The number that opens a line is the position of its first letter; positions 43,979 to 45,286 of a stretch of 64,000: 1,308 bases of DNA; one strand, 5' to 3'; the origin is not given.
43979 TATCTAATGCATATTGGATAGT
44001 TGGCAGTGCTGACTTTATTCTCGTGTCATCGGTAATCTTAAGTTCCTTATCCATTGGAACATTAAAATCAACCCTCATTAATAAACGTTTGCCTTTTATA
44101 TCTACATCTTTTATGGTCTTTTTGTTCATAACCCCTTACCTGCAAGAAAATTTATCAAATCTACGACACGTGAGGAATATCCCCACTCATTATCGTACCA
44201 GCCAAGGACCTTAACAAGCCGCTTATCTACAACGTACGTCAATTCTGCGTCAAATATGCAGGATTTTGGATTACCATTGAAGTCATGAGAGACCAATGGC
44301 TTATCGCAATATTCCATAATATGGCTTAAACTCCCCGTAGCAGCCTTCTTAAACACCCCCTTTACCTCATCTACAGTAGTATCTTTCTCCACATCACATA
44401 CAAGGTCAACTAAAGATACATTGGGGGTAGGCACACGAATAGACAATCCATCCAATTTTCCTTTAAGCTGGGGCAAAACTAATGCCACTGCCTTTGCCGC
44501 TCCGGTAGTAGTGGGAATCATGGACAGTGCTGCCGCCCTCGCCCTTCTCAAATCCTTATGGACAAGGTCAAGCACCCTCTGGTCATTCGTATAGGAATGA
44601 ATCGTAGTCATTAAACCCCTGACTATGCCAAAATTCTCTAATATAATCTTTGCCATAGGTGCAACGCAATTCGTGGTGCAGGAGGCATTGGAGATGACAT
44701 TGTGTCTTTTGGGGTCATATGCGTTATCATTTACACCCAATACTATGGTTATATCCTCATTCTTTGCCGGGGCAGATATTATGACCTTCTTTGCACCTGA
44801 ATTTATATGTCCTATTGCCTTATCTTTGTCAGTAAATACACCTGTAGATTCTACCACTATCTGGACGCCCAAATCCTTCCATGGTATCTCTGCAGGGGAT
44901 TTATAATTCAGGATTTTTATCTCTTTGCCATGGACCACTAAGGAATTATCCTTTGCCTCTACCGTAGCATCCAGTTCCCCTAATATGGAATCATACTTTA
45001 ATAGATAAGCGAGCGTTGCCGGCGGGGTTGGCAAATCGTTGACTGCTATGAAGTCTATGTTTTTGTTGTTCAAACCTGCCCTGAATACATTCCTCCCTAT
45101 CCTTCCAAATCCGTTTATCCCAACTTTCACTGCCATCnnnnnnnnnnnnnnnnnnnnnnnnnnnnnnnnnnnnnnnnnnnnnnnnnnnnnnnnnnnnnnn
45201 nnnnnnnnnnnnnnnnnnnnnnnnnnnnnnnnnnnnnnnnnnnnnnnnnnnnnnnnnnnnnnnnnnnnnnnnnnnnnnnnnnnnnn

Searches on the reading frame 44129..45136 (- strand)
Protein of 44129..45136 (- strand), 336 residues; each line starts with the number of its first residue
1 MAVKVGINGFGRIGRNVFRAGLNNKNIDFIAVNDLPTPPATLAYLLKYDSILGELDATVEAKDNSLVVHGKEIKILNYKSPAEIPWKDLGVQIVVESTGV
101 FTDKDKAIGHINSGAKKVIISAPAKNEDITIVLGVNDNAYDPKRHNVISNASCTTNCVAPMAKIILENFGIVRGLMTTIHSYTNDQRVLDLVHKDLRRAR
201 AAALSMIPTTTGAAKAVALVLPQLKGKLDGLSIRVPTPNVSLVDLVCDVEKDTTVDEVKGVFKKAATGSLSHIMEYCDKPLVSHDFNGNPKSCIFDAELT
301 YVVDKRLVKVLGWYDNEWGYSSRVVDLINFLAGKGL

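Call 39: find_encoding_contigs(protein=window:44129-45136:-, flank=2000, max_places=3)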
Protein window:44129-45136:- (336 aa): no gene with exactly this product is on record in the collection.
